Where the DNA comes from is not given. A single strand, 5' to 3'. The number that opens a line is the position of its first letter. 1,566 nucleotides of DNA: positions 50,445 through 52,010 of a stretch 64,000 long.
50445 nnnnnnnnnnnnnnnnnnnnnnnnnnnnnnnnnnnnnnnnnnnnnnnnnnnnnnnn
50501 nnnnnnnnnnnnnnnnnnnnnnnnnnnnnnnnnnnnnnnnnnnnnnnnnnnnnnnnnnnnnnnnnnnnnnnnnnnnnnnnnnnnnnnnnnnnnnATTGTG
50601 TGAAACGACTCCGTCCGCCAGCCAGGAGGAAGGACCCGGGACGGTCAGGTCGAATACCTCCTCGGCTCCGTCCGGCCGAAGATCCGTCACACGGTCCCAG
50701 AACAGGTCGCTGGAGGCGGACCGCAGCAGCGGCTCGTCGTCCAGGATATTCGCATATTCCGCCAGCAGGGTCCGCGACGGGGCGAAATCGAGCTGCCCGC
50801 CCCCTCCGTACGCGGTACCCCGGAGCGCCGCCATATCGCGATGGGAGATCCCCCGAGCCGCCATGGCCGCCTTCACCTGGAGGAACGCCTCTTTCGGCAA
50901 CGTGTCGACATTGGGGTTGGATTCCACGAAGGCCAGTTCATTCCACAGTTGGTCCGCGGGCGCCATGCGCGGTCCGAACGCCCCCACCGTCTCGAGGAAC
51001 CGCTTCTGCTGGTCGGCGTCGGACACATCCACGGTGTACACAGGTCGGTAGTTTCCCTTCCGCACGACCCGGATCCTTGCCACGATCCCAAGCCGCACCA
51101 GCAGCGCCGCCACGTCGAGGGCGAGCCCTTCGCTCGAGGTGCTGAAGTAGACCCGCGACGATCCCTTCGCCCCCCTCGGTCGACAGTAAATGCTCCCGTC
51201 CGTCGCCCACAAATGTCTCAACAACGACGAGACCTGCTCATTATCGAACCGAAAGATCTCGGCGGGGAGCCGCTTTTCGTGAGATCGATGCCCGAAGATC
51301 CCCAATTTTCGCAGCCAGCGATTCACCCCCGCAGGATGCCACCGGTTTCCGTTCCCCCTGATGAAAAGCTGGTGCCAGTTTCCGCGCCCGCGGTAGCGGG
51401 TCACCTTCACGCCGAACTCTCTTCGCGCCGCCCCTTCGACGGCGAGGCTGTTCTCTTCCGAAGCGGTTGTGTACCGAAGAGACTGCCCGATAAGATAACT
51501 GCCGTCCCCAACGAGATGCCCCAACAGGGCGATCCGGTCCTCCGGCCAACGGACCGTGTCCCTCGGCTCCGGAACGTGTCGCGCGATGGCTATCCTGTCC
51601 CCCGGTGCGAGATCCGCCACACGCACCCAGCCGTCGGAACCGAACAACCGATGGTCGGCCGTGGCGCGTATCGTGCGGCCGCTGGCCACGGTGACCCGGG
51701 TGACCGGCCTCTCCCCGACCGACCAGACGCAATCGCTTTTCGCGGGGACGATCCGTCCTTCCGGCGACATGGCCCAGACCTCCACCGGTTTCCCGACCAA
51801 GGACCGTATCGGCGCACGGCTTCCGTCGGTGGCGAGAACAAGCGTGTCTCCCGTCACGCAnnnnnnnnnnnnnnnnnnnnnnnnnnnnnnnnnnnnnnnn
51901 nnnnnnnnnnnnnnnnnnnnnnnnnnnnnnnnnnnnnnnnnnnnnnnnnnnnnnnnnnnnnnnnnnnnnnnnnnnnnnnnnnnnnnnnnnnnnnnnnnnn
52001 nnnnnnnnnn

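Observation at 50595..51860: DnaB helicase interrupted by a full-size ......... intein at the DnaB-b site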

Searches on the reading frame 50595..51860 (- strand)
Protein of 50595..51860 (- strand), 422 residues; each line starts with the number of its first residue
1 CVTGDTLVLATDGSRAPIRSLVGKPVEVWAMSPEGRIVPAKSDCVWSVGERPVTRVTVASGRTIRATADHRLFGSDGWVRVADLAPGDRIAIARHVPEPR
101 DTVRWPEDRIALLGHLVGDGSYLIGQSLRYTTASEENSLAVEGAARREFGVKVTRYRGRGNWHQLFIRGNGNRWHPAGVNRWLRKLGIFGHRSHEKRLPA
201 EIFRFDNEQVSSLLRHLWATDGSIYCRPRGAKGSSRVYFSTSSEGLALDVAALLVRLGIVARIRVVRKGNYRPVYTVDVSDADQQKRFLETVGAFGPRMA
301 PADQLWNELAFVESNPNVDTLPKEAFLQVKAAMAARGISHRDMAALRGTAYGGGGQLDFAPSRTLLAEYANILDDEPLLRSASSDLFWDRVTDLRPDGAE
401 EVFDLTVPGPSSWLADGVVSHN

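Call 4: search_protein_families(library=pfam, proteins=[window:50595-51860:-], max_evalue=0.01)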
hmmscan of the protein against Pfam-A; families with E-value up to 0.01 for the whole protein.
window:50595-51860:- (422 aa): 2 families
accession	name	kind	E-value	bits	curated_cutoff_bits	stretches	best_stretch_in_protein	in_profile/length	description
PF14528.11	LAGLIDADG_3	-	4.5e-22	78.6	22.5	1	209-293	2-82/82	LAGLIDADG-like domain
PF14890.11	Intein_splicing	-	1.2e-17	64.6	35.8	1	8-422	2-155/155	Intein splicing domain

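Call 5: search_protein_families(library=ncbifam, proteins=[window:50595-51860:-], max_evalue=0.01)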
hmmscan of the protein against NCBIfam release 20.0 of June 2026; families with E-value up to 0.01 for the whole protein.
window:50595-51860:- (422 aa): 17 families
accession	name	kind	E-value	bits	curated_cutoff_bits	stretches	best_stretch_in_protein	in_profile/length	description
NF005852.0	PRK07773.1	equivalog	3.2e-110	369.8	780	1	1-422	398-826/886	replicative DNA helicase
NF007072.0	PRK09519.1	equivalog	6.5e-21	74.4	1024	1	24-422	278-691/790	intein-containing recombinase RecA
NF006207.0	PRK08332.1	equivalog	2e-20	71.7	2400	1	44-264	939-1144/1684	vitamin B12-dependent ribonucleotide reductase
NF038098.1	GyrA_w_intein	exception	9.1e-14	50.3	1850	1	1-422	117-537/1232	intein-containing DNA gyrase subunit A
TIGR01445.1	intein_Nterm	domain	2.6e-11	44.3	24.5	1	1-73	1-82/83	intein N-terminal splicing region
NF038136.1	rSAM_Rv_intein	exception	2e-10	40.2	700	1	1-89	76-165/574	intein-containing Rv2578c family radical SAM protein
NF003157.0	PRK04132.1-2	equivalog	7.4e-09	34.1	1103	1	60-319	120-364/864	replication factor C small subunit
NF045703.1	rSAM_Tes_intein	exception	7.6e-07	27.3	1700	1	186-270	440-519/1040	tetraether lipid synthase Tes, intein-containing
NF011418.0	PRK14845.1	equivalog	4.3e-06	24.8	756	1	27-275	66-280/1049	translation initiation factor IF-2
NF003159.0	PRK04132.1-4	equivalog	1.9e-05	22.9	999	0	233-294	280-332/852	replication factor C small subunit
TIGR01443.1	intein_Cterm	domain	2.1e-05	24.6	15.6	1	401-422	1-23/24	intein C-terminal splicing region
NF052663.1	RtcB_rel_intein2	exception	2.6e-05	23.3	1050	1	1-81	78-160/626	intein-containing RctB family protein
NF003158.0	PRK04132.1-3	equivalog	5.1e-05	20.5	1750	1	1-92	648-743/1437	replication factor C small subunit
NF011491.0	PRK14898.1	equivalog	0.00024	19.2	783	0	189-422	316-543/860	DNA-directed RNA polymerase subunit A''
NF007079.0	PRK09532.1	equivalog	0.0011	17.3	1525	1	1-77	775-853/876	DNA polymerase III subunit alpha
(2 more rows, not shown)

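Call 6: search_solved_structures(query=window:50595-51860:-, max_evalue=0.01, show_alignments=3)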
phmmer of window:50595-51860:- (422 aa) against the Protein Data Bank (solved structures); distinct sequences matched with E-value up to 0.01: 19.
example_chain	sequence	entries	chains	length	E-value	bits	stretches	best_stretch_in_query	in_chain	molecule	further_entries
6frg_A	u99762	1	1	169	2.5e-21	79.6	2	2-96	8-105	Replicative DNA helicase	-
6frh_A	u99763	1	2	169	2.5e-21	79.6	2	2-96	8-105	Replicative DNA helicase,Replicative DNA helicase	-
1mi8_A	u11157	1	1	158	2.1e-20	76.6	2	2-96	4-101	DnaB intein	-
6fre_A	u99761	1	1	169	6.2e-20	75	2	2-96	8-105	Replicative DNA helicase,Replicative DNA helicase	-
4o1r_A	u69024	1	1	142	8.1e-20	74.6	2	2-95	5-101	Replicative DNA helicase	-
2imz_A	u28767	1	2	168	3.8e-07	32.9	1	23-95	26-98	Endonuclease PI-MtuI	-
3igd_A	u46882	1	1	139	1.6e-05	27.5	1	23-93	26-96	Endonuclease PI-MtuI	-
2in9_A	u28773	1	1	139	1.9e-05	27.3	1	23-93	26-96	Endonuclease PI-MtuI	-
2in0_A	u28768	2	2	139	2.2e-05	27.1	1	23-93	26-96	Endonuclease PI-MtuI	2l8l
3ifj_A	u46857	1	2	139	4e-05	26.2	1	23-93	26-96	Endonuclease PI-MtuI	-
2in8_A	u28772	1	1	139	4.8e-05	26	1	12-93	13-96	Endonuclease PI-MtuI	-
5k08_A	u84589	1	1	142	7.4e-05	25.4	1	23-93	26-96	RecA mini intein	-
5i0a_A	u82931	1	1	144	7.9e-05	25.3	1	23-93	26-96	Intein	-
1zd7_A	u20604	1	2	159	0.00052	22.6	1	1-77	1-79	DNA polymerase III alpha subunit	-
3nzm_A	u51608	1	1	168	0.00062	22.3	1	1-77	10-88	DNA polymerase III subunit alpha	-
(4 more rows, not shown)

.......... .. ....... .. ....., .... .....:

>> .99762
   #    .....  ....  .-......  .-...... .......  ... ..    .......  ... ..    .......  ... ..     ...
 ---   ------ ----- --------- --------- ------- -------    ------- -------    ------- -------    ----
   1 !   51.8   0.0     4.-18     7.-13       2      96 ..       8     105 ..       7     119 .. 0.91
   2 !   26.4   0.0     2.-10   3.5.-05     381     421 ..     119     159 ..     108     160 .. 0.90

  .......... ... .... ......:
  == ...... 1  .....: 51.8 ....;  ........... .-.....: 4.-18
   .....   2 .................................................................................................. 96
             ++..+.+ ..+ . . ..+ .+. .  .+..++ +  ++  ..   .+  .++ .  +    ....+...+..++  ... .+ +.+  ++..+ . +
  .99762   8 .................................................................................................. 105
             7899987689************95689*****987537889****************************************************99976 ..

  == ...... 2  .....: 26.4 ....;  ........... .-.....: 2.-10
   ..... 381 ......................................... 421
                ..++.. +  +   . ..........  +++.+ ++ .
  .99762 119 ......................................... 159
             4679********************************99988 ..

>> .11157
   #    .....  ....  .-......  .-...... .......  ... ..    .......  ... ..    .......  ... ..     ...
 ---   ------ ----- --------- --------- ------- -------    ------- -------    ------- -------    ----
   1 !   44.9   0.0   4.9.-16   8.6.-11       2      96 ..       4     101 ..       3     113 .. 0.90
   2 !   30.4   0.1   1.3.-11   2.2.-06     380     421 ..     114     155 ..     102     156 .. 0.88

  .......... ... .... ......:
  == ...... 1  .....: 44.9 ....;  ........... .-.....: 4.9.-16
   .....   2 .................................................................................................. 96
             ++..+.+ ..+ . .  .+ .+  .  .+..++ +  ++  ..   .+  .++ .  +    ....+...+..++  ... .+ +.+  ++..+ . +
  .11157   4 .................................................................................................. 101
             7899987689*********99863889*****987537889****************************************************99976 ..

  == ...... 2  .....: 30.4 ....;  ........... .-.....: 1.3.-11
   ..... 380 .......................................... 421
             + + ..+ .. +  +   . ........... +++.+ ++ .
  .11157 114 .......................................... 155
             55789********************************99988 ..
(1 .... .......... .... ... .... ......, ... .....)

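Call 7: find_homologous_proteins(query=window:50595-51860:-, max_evalue=0.00001)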
Query window:50595-51860:- (422 aa): 1346 proteins with E <= 0.00001 among 8000 candidates; the best 120 are listed.
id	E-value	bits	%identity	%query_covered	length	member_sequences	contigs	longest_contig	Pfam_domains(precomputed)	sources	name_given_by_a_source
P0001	7.2e-284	960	100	100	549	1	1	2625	PF03796.22,PF14528.12,PF14890.12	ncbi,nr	ncbi:MAG TPA: hypothetical protein DD658_09950 [Deltaproteobacteria bacterium]|nr:hypothetical prote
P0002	1.2e-226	771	80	100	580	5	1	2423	PF03796.22,PF14528.12,PF14890.12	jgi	jgi:replicative DNA helicase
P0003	7.8e-224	762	83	95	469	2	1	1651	PF03796.22,PF14528.12,PF14890.12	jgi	jgi:replicative DNA helicase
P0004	1.1e-209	715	76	100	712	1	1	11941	PF03796.22,PF14528.12,PF13481.13,PF14890.12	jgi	jgi:replicative DNA helicase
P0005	2.1e-196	671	71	100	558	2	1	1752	PF03796.22,PF14528.12,PF14890.12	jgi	jgi:replicative DNA helicase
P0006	2.3e-193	661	70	100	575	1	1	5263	PF03796.22,PF14528.12,PF14890.12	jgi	-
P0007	1.6e-192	659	70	100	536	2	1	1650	PF03796.22,PF14528.12,PF14890.12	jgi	jgi:replicative DNA helicase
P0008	3.5e-190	651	70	98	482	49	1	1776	PF03796.22,PF14528.12,PF14890.12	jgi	jgi:replicative DNA helicase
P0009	1.7e-189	649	70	100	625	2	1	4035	PF03796.22,PF14528.12,PF14890.12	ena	-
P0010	3.4e-186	638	68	100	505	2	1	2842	PF03796.22,PF14528.12,PF14890.12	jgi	jgi:replicative DNA helicase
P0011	3.0e-175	602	65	100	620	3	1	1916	PF03796.22,PF14528.12,PF14890.12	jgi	jgi:replicative DNA helicase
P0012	2.7e-172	592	64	100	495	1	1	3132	PF03796.22,PF14528.12,PF14890.12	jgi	jgi:replicative DNA helicase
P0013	6.2e-172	591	63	100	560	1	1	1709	PF03796.22,PF14528.12,PF14890.12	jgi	jgi:replicative DNA helicase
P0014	5.9e-171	587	63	100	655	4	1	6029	PF03796.22,PF14528.12,PF14890.12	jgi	jgi:replicative DNA helicase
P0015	8.9e-171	587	64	100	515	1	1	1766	PF03796.22,PF14528.12,PF14890.12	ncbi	ncbi:MAG: DnaB-like helicase C-terminal domain-containing protein, partial [Rubrobacter sp.]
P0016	2.0e-170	586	66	100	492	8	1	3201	PF03796.22,PF14528.12,PF14890.12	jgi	-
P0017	5.5e-170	584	67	93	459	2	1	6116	PF03796.22,PF14528.12,PF14890.12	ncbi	-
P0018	8.5e-170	584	62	100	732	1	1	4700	PF03796.22,PF14528.12,PF14890.12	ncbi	ncbi:MAG: DnaB-like helicase C-terminal domain-containing protein, partial [Planctomycetota bacteriu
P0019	2.9e-169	582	64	100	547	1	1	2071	PF03796.22,PF14528.12,PF14890.12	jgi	jgi:replicative DNA helicase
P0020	3.9e-169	582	66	100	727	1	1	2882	PF03796.22,PF14528.12,PF13481.13,PF14890.12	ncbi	ncbi:MAG: replicative DNA helicase, partial [Betaproteobacteria bacterium]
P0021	4.5e-169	581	64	100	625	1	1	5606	PF03796.22,PF14528.12,PF14890.12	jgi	jgi:replicative DNA helicase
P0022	1.0e-168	580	62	100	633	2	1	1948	PF03796.22,PF14528.12,PF14890.12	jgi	-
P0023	2.9e-168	579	61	100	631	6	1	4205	PF03796.22,PF14528.12,PF14890.12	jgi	jgi:replicative DNA helicase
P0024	3.4e-168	578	61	100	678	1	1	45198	PF03796.22,PF14528.12,PF13481.13,PF14890.12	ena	-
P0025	4.9e-168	578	65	100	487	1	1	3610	PF03796.22,PF14528.12,PF14890.12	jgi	jgi:replicative DNA helicase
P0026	9.4e-168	577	63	100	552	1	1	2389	PF03796.22,PF14528.12,PF14890.12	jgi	jgi:replicative DNA helicase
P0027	1.3e-167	576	63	100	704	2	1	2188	PF03796.22,PF14528.12,PF13481.13,PF14890.12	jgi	jgi:replicative DNA helicase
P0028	4.8e-167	575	62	100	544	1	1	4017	PF03796.22,PF14528.12,PF14890.12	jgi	jgi:replicative DNA helicase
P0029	1.1e-166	573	61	100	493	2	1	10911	PF03796.22,PF14528.12,PF14890.12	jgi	-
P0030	1.4e-166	573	80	75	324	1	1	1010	PF14528.12,PF14890.12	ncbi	ncbi:MAG: LAGLIDADG family homing endonuclease, partial [Planctomycetota bacterium]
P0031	1.5e-166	573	62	100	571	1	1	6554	PF03796.22,PF14528.12,PF14890.12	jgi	-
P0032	2.3e-166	572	64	100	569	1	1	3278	PF03796.22,PF14528.12,PF14890.12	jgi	jgi:replicative DNA helicase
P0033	2.4e-166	572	60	100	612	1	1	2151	PF03796.22,PF14528.12,PF14890.12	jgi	jgi:replicative DNA helicase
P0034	2.2e-165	569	62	100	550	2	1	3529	PF03796.22,PF14528.12,PF14890.12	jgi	jgi:replicative DNA helicase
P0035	4.5e-165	568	62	100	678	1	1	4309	PF03796.22,PF14528.12,PF13481.13,PF14890.12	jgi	jgi:replicative DNA helicase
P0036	4.6e-165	568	62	100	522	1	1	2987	PF03796.22,PF14528.12,PF14890.12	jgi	-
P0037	7.3e-165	567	63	100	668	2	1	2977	PF03796.22,PF14528.12,PF13481.13,PF14890.12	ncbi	ncbi:MAG: DnaB-like helicase C-terminal domain-containing protein, partial [Actinomycetota bacterium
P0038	1.6e-164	566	63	100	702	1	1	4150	PF03796.22,PF14528.12,PF13481.13,PF14890.12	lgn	-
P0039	1.9e-164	566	59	100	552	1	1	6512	PF03796.22,PF14528.12,PF14890.12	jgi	-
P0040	5.6e-164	565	60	100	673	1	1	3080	PF03796.22,PF14528.12,PF13481.13,PF14890.12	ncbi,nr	ncbi:MAG: AAA family ATPase, partial [Betaproteobacteria bacterium]|nr:AAA family ATPase [Betaproteo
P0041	7.1e-164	564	61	100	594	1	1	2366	PF03796.22,PF14528.12,PF14890.12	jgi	jgi:replicative DNA helicase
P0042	1.4e-163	563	67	89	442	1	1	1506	PF03796.22,PF14528.12,PF14890.12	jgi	-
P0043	1.9e-163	563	61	100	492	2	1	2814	PF03796.22,PF14528.12,PF14890.12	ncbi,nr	ncbi:MAG TPA: LAGLIDADG family homing endonuclease [Usitatibacter sp.]|nr:LAGLIDADG family homing en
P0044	3.5e-163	562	61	100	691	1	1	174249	PF03796.22,PF14528.12,PF13481.13,PF14890.12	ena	-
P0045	5.5e-163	561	63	100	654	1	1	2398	PF03796.22,PF14528.12,PF13481.13,PF14890.12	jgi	jgi:replicative DNA helicase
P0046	2.1e-162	559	61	100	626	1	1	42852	PF03796.22,PF14528.12,PF14890.12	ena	-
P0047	2.8e-162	559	61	100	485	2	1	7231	PF03796.22,PF14528.12,PF14890.12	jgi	-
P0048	1.1e-161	557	61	100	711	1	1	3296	PF03796.22,PF14528.12,PF13481.13,PF14890.12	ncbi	ncbi:MAG: replicative DNA helicase, partial [Betaproteobacteria bacterium]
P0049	1.1e-161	557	62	100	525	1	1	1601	PF03796.22,PF14528.12,PF14890.12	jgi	jgi:replicative DNA helicase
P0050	1.5e-161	557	61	100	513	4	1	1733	PF03796.22,PF14528.12,PF14890.12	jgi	jgi:replicative DNA helicase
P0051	2.7e-161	556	61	100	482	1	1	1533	PF03796.22,PF14528.12,PF14890.12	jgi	jgi:replicative DNA helicase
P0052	4.1e-161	555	61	100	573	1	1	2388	PF03796.22,PF14528.12,PF14890.12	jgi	-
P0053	6.6e-161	554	61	100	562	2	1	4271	PF03796.22,PF14528.12,PF14890.12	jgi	jgi:replicative DNA helicase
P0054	6.9e-161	554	60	100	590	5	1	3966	PF03796.22,PF14528.12,PF14890.12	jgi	jgi:replicative DNA helicase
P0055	1.2e-160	554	59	100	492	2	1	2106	PF03796.22,PF14528.12,PF14890.12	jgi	jgi:replicative DNA helicase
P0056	1.5e-160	553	60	100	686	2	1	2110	PF06745.20,PF03796.22,PF14528.12,PF13481.13,PF14890.12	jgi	-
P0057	2.5e-160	552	62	100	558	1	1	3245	PF03796.22,PF14528.12,PF14890.12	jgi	-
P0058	2.5e-160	552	60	100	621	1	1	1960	PF03796.22,PF14528.12,PF14890.12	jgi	jgi:replicative DNA helicase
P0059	2.9e-160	552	62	100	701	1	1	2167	PF03796.22,PF14528.12,PF14890.12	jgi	-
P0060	8.4e-160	551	60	100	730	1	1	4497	PF06745.20,PF03796.22,PF14528.12,PF13481.13,PF14890.12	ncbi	-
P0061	1.1e-159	550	60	100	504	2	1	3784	PF03796.22,PF14528.12,PF14890.12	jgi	jgi:replicative DNA helicase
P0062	1.2e-159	550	61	100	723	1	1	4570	PF03796.22,PF14528.12,PF13481.13,PF14890.12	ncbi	-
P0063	1.5e-159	550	61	100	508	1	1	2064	PF03796.22,PF14528.12,PF14890.12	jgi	jgi:replicative DNA helicase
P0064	1.9e-159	550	59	100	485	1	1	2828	PF03796.22,PF14528.12,PF14890.12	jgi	jgi:replicative DNA helicase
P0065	2.8e-159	549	61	100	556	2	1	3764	PF03796.22,PF14528.12,PF14890.12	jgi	jgi:replicative DNA helicase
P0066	4.2e-159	548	59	100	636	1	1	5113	PF03796.22,PF14528.12,PF14890.12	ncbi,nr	ncbi:MAG: intein-containing replicative DNA helicase, partial [Deltaproteobacteria bacterium]|nr:int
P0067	4.5e-159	548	59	100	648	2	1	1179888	PF03796.22,PF14528.12,PF14890.12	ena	-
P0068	5.1e-159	548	60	100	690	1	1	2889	PF03796.22,PF14528.12,PF13481.13,PF14890.12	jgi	jgi:replicative DNA helicase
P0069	5.4e-159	548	62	100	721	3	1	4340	PF06745.20,PF03796.22,PF14528.12,PF13481.13,PF14890.12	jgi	jgi:replicative DNA helicase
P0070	5.9e-159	548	61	100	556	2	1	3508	PF03796.22,PF14528.12,PF14890.12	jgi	jgi:replicative DNA helicase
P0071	8.8e-159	547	60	100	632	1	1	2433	PF03796.22,PF14528.12,PF14890.12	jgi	-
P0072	9.4e-159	547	61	100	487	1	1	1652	PF03796.22,PF14528.12,PF14890.12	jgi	jgi:replicative DNA helicase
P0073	1.0e-158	547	62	100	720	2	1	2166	PF03796.22,PF14528.12,PF13481.13,PF14890.12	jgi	jgi:replicative DNA helicase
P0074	1.4e-158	547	60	100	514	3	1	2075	PF03796.22,PF14528.12,PF14890.12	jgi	jgi:replicative DNA helicase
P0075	2.2e-158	546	77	74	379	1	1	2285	PF03796.22,PF14528.12,PF14890.12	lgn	-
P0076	3.0e-158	546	60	100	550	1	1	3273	PF03796.22,PF14528.12,PF14890.12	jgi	jgi:replicative DNA helicase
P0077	3.3e-158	546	60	100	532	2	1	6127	PF03796.22,PF14528.12,PF14890.12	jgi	jgi:replicative DNA helicase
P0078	4.3e-158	545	61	100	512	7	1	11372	PF03796.22,PF14528.12,PF14890.12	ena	-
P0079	5.0e-158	545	60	100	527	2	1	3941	PF03796.22,PF14528.12,PF14890.12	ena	-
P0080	5.6e-158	545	60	100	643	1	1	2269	PF03796.22,PF14528.12,PF13481.13,PF14890.12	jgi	jgi:replicative DNA helicase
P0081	6.5e-158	545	64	93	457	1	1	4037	PF03796.22,PF14528.12,PF14890.12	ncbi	ncbi:MAG: DnaB-like helicase C-terminal domain-containing protein, partial [Betaproteobacteria bacte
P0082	8.0e-158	544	61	100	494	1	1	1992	PF03796.22,PF14528.12,PF14890.12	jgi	jgi:replicative DNA helicase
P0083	9.1e-158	544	62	100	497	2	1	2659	PF03796.22,PF14528.12,PF14890.12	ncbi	ncbi:MAG TPA: LAGLIDADG family homing endonuclease [Steroidobacteraceae bacterium]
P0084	1.5e-157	543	59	100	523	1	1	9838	PF03796.22,PF14528.12,PF14890.12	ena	-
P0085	2.3e-157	543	64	94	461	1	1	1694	PF03796.22,PF14528.12,PF14890.12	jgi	jgi:replicative DNA helicase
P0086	3.9e-157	542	59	100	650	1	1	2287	PF03796.22,PF14528.12,PF14890.12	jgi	jgi:replicative DNA helicase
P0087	4.2e-157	542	59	100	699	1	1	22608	PF03796.22,PF14528.12,PF13481.13,PF14890.12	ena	-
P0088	1.2e-156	540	60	100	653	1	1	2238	PF03796.22,PF14528.12,PF13481.13,PF14890.12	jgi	jgi:replicative DNA helicase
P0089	1.2e-156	540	59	100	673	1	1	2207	PF03796.22,PF14528.12,PF13481.13,PF14890.12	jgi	jgi:replicative DNA helicase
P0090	1.2e-156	540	59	100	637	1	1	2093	PF03796.22,PF14528.12,PF13481.13,PF14890.12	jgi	jgi:replicative DNA helicase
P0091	1.4e-156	540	59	100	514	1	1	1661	PF03796.22,PF14528.12,PF14890.12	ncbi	ncbi:MAG: DnaB-like helicase C-terminal domain-containing protein, partial [Steroidobacteraceae bact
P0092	1.5e-156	540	57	100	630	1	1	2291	PF03796.22,PF14528.12,PF14890.12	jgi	jgi:replicative DNA helicase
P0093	1.6e-156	540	60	100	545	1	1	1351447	PF03796.22,PF14528.12,PF14890.12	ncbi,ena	-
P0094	2.3e-156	539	61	100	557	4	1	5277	PF03796.22,PF14528.12,PF14890.12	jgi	jgi:replicative DNA helicase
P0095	2.6e-156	539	58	100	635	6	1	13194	PF03796.22,PF14528.12,PF14890.12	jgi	jgi:replicative DNA helicase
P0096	2.9e-156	539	59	100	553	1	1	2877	PF03796.22,PF14528.12,PF14890.12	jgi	jgi:replicative DNA helicase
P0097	2.9e-156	539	59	100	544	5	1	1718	PF03796.22,PF14528.12,PF14890.12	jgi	jgi:replicative DNA helicase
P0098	3.9e-156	539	60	100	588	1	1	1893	PF03796.22,PF14528.12,PF13481.13,PF14890.12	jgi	jgi:replicative DNA helicase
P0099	6.4e-156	538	61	98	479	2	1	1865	PF03796.22,PF14528.12,PF14890.12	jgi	jgi:replicative DNA helicase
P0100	6.9e-156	538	59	100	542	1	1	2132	PF03796.22,PF14528.12,PF14890.12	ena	-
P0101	7.8e-156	538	61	100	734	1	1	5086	PF03796.22,PF14528.12,PF13481.13,PF14890.12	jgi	jgi:replicative DNA helicase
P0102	8.2e-156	538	59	100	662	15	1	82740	PF03796.22,PF14528.12,PF13481.13,PF14890.12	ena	-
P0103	1.4e-155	537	59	100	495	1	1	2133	PF03796.22,PF14528.12,PF14890.12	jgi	jgi:replicative DNA helicase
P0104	1.7e-155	537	60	100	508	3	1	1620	PF03796.22,PF14528.12,PF14890.12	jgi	jgi:replicative DNA helicase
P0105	2.2e-155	536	58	100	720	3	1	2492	PF03796.22,PF14528.12,PF13481.13,PF14890.12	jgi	-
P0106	2.7e-155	536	59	100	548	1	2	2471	PF03796.22,PF14528.12,PF14890.12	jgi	jgi:replicative DNA helicase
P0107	3.0e-155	536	59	100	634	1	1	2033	PF03796.22,PF14528.12,PF14890.12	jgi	jgi:replicative DNA helicase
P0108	4.0e-155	535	60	100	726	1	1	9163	PF06745.20,PF03796.22,PF14528.12,PF13481.13,PF14890.12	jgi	jgi:replicative DNA helicase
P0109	5.7e-155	535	59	100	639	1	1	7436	PF03796.22,PF14528.12,PF13481.13,PF14890.12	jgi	jgi:replicative DNA helicase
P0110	6.9e-155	535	61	94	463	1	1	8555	PF03796.22,PF14528.12,PF14890.12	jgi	jgi:replicative DNA helicase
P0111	8.6e-155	534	59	100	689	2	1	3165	PF06745.20,PF03796.22,PF14528.12,PF13481.13,PF14890.12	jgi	jgi:replicative DNA helicase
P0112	1.0e-154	534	56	100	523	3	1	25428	PF03796.22,PF14528.12,PF14890.12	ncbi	-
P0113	1.1e-154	534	59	100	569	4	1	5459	PF03796.22,PF14528.12,PF14890.12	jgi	jgi:replicative DNA helicase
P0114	1.1e-154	534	58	100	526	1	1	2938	PF03796.22,PF14528.12,PF14890.12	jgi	-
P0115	1.4e-154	534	58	100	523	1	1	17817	PF03796.22,PF14528.12,PF14890.12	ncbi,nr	ncbi:intein-containing replicative DNA helicase, partial [Candidatus Poribacteria bacterium]|nr:inte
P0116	1.6e-154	533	59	100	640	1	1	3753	PF03796.22,PF14528.12,PF14890.12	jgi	jgi:replicative DNA helicase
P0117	1.6e-154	533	59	100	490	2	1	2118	PF03796.22,PF14528.12,PF14890.12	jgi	jgi:replicative DNA helicase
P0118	1.8e-154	533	58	100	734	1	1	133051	PF03796.22,PF14528.12,PF13481.13,PF14890.12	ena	-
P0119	2.4e-154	533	61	100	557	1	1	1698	PF03796.22,PF14528.12,PF14890.12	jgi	jgi:replicative DNA helicase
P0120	2.9e-154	533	54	100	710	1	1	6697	PF03796.22,PF14528.12,PF14890.12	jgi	jgi:replicative DNA helicase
